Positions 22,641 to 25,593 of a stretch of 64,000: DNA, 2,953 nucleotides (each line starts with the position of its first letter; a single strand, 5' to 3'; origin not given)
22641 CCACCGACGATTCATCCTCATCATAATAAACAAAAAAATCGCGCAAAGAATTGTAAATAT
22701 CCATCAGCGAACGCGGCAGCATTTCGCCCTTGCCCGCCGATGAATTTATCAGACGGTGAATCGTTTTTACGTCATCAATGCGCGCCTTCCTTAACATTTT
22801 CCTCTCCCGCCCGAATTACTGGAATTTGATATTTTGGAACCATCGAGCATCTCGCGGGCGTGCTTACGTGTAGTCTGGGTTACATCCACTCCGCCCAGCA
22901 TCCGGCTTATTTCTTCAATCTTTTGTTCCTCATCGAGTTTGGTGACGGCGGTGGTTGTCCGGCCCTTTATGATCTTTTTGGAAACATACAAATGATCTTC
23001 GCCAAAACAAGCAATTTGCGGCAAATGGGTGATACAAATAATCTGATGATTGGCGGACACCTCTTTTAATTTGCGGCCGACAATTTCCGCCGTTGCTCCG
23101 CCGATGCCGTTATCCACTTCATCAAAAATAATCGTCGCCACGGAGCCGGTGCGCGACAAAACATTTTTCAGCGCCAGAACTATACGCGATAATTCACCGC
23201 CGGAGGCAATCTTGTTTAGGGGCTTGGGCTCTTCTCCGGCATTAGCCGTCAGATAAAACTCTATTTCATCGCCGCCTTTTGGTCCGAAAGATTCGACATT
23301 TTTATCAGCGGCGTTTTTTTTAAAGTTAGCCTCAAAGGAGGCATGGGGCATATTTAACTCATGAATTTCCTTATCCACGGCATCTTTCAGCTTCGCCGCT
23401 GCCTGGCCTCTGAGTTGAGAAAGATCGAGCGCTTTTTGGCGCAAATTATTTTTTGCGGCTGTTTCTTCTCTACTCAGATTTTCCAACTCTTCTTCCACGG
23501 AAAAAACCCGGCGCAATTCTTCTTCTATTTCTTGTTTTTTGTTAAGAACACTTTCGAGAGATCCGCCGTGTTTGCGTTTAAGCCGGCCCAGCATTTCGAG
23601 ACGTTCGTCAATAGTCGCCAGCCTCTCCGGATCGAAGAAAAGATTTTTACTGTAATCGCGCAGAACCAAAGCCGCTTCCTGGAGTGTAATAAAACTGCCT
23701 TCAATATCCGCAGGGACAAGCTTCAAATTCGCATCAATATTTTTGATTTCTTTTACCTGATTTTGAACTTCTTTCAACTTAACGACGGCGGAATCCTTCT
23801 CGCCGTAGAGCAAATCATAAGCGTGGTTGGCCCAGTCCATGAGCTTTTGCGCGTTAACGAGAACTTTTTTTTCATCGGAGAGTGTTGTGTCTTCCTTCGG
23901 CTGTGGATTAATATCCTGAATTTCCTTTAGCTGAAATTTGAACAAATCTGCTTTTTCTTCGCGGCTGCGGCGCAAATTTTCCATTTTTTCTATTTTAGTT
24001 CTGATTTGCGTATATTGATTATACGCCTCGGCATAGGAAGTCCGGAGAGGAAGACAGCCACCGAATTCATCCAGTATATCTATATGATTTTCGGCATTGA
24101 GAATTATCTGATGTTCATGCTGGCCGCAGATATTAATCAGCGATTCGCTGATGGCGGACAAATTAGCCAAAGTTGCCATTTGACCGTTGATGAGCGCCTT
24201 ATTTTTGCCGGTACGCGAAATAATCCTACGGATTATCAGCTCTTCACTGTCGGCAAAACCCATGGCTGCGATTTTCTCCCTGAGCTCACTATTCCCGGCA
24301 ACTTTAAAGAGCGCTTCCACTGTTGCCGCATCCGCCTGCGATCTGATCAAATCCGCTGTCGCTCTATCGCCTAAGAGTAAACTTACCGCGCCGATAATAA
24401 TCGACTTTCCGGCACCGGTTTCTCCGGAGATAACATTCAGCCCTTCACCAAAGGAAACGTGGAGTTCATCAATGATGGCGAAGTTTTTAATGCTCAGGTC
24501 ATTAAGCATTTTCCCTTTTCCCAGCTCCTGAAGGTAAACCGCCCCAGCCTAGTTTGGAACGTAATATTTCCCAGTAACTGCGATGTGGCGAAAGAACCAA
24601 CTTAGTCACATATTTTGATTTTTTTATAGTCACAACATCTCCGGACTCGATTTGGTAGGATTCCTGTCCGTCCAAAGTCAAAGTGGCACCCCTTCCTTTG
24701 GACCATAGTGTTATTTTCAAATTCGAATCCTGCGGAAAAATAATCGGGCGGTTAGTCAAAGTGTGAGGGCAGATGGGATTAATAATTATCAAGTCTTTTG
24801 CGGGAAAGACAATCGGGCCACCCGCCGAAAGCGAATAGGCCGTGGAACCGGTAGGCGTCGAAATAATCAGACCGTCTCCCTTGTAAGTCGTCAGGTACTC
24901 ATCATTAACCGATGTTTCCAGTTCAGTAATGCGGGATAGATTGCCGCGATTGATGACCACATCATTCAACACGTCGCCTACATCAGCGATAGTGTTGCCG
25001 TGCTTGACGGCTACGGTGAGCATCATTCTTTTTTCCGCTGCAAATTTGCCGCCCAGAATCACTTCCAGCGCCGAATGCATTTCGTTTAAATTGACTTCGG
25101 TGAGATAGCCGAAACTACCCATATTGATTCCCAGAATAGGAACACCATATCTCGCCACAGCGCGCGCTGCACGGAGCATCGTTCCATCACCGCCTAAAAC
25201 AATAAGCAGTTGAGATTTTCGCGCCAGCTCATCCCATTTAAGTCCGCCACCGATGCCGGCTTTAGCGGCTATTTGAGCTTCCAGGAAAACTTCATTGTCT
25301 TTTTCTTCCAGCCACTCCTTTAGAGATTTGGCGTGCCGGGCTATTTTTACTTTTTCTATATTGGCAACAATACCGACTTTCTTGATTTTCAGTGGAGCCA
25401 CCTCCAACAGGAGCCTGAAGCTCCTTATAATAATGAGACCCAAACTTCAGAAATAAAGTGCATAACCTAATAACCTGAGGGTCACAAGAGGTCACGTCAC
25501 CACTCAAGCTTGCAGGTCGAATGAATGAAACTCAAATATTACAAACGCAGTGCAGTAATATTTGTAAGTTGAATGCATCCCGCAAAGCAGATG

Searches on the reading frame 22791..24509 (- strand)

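Call 63: search_protein_families(library=pfam, proteins=[window:22791-24509:-], max_evalue=1e-8)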
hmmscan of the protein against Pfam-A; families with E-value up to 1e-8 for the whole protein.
window:22791-24509:- (572 aa): 2 families
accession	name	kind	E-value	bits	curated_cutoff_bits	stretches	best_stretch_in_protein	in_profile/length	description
PF02463.25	SMC_N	-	7.2e-19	68.5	40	1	2-499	2-201/220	RecF/RecN/SMC N terminal domain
PF13476.12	AAA_23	-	9.7e-11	43.1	27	0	5-213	2-177/201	AAA domain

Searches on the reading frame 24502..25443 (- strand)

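Call 63: search_protein_families(library=pfam, proteins=[window:24502-25443:-], max_evalue=1e-8)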
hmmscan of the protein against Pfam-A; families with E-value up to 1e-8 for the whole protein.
window:24502-25443:- (313 aa): 2 families
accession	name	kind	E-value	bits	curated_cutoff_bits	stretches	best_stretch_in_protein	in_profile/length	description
PF20143.4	NAD_kinase_C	-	5.8e-37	126.7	23.7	1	159-283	1-124/126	ATP-NAD kinase C-terminal domain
PF01513.26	NAD_kinase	-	3.1e-20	73.2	25.5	1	23-133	1-129/130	ATP-NAD kinase N-terminal domain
